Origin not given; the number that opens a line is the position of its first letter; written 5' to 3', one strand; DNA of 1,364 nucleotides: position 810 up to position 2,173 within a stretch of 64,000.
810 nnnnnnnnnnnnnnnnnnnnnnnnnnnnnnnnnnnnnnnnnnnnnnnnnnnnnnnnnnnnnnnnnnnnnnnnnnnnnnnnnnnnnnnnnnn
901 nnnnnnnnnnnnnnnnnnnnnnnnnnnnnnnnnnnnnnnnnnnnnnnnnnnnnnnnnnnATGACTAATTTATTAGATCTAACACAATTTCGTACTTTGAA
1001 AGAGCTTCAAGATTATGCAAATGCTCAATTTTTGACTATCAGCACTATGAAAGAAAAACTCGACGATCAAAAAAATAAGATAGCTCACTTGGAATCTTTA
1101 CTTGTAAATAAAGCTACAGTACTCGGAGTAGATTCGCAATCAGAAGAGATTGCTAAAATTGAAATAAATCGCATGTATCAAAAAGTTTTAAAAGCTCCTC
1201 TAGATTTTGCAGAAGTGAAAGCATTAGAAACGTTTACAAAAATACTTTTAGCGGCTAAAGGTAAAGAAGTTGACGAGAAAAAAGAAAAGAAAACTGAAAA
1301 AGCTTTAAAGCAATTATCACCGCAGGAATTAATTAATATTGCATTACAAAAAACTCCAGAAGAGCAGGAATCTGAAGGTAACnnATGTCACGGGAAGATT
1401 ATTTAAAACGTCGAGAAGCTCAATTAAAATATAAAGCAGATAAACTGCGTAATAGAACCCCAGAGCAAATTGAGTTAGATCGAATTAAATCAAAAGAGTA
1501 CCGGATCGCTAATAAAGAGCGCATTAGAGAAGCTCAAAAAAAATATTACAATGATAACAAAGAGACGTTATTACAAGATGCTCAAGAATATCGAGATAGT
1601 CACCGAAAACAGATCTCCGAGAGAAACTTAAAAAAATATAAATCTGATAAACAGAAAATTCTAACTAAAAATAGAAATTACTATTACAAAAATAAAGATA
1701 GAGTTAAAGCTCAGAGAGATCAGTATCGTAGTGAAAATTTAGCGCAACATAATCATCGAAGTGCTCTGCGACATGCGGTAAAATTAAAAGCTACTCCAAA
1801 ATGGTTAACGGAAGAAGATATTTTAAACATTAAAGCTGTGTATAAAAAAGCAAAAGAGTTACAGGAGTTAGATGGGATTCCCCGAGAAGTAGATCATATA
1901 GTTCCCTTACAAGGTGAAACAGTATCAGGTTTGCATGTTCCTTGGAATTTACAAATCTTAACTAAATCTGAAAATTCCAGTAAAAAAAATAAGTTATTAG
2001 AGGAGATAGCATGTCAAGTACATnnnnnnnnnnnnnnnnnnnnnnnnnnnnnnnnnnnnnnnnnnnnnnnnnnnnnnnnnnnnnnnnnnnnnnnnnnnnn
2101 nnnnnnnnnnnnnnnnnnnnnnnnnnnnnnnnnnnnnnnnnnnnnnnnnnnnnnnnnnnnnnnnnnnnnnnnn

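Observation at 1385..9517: HNH endonuclease proliferation: three promoter-equipped paralogs sharing a ~180-nt dispersed repeat, seven HNH genes in total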

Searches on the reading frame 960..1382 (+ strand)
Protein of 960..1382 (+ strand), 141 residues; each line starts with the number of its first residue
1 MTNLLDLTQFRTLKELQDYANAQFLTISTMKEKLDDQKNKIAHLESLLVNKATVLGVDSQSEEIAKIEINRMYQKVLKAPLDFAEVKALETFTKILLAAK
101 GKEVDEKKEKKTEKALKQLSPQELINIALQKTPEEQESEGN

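Call 36: search_protein_families(library=ncbifam, proteins=[window:960-1382:+], max_evalue=0.1)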
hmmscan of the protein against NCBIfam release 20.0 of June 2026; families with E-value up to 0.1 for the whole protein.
window:960-1382:+ (141 aa): 2 families
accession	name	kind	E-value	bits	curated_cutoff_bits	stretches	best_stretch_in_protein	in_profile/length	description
NF040586.1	FxSxx_TPR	equivalog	0.0017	16.9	300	1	28-125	283-377/830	FxSxx-COOH system tetratricopeptide repeat protein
NF001962.0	PRK00736.1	equivalog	0.043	13.5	72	1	9-46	18-55/69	hypothetical protein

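Call 78: search_protein_families(library=phrogs, proteins=[window:960-1382:+], max_evalue=0.001)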
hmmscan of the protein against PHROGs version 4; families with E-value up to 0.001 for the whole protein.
window:960-1382:+ (141 aa): 0 families

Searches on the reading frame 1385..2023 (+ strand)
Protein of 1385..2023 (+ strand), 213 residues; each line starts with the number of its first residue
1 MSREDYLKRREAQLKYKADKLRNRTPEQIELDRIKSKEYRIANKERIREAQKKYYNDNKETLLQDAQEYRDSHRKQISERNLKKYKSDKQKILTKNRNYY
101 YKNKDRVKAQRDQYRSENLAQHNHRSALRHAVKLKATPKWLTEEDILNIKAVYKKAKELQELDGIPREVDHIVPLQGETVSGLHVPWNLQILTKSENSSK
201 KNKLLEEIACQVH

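Call 4: search_protein_families(library=pfam, proteins=[window:1385-2023:+], max_evalue=0.1)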
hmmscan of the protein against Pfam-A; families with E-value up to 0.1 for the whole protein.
window:1385-2023:+ (213 aa): 0 families

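Call 7: search_protein_families(library=phrogs, proteins=[window:1385-2023:+], max_evalue=0.001)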
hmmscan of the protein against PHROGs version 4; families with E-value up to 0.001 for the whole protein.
window:1385-2023:+ (213 aa): 4 families
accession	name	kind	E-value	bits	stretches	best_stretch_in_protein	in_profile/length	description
phrog_26577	-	unknown function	1.8e-18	68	1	115-202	21-105/119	-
phrog_1035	-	DNA, RNA and nucleotide metabolism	1.1e-11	46.1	1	85-207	89-217/271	endonuclease VII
phrog_30827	-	unknown function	1.7e-05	25.1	1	126-206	78-151/271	-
phrog_589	-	DNA, RNA and nucleotide metabolism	0.00024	21.9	0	167-203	107-141/179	HNH endonuclease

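Call 36: search_protein_families(library=ncbifam, proteins=[window:1385-2023:+], max_evalue=0.1)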
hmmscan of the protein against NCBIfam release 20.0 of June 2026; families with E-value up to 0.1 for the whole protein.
window:1385-2023:+ (213 aa): 0 families

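Call 69: find_homologous_proteins(query=window:1385-2023:+, max_evalue=1e-10)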
Query window:1385-2023:+ (213 aa): 3714 proteins with E <= 1e-10 among 4782 candidates; the best 120 are listed.
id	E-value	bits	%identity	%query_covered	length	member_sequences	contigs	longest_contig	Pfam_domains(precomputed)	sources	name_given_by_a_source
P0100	1.0e-129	448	100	100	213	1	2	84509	-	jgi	jgi:hypothetical protein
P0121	4.9e-56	208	59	82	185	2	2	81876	-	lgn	-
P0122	9.5e-56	207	58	81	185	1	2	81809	-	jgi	jgi:5-methylcytosine-specific restriction endonuclease McrA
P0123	3.1e-36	143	46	80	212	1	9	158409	-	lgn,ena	-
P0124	4.0e-36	143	46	80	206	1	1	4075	-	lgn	-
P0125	5.1e-34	136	47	82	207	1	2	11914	-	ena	-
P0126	1.4e-33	134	44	81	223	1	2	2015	-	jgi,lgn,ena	jgi:hypothetical protein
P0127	9.5e-33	132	47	77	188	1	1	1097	-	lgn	-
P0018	1.3e-32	131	45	81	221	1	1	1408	-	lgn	-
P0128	1.6e-32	131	45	80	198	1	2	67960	-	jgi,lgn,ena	-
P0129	2.7e-32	130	56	52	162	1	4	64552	-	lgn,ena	-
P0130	3.9e-32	130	44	79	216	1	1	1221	-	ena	-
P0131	9.1e-32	128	52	58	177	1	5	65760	-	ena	-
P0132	1.2e-31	128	41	94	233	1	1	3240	-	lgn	-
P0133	3.1e-31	127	47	77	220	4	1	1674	-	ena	-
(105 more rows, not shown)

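Call 70: find_encoding_contigs(protein=P0122, flank=10000, max_places=2)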
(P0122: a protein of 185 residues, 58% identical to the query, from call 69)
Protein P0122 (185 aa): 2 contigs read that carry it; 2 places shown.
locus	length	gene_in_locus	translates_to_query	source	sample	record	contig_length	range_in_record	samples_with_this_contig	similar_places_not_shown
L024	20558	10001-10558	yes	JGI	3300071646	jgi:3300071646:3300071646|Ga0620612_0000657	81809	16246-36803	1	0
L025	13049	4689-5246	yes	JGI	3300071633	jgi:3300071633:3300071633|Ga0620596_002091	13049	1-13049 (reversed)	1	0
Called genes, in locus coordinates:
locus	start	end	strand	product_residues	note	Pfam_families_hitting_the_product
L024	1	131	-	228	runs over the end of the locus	-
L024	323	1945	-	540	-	PF02867:Ribonuc_red_lgC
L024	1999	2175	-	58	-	-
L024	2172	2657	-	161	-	-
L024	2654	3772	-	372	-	PF13203:DUF2201_N, PF09967:DUF2201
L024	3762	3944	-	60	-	-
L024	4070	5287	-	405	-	-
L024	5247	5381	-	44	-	-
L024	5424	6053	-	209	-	PF00149:Metallophos (weak)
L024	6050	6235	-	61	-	-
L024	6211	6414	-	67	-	-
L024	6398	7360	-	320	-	PF00004:AAA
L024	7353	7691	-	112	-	-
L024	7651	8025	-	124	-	-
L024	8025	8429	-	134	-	PF05951:Peptidase_M15_2 (weak), PF08291:Peptidase_M15_3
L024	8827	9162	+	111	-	PF00583:Acetyltransf_1, PF13508:Acetyltransf_7 (weak), PF14542:Acetyltransf_CG (weak)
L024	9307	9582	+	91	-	-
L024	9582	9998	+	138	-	-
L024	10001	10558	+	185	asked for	-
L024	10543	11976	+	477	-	PF03237:Terminase_6N (weak)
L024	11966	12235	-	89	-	PF00805:Pentapeptide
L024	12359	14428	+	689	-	PF16510:P22_portal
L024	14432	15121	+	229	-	-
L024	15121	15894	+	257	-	-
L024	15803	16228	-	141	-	-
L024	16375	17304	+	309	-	-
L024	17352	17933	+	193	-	-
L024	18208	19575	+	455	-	-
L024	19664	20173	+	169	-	-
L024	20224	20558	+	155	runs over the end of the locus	-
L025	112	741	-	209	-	PF00149:Metallophos (weak)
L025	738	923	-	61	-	-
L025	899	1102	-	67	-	-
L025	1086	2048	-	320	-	PF00004:AAA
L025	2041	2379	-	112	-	-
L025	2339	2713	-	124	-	-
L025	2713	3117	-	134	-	PF05951:Peptidase_M15_2 (weak), PF08291:Peptidase_M15_3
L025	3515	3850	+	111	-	PF00583:Acetyltransf_1, PF13508:Acetyltransf_7 (weak), PF14542:Acetyltransf_CG (weak)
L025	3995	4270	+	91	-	-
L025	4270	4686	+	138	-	-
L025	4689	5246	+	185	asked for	-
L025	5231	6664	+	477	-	PF03237:Terminase_6N (weak)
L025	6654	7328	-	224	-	-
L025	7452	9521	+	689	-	PF16510:P22_portal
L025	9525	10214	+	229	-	-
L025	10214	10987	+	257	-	-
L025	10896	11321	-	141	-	-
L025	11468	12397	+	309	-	-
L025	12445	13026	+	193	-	-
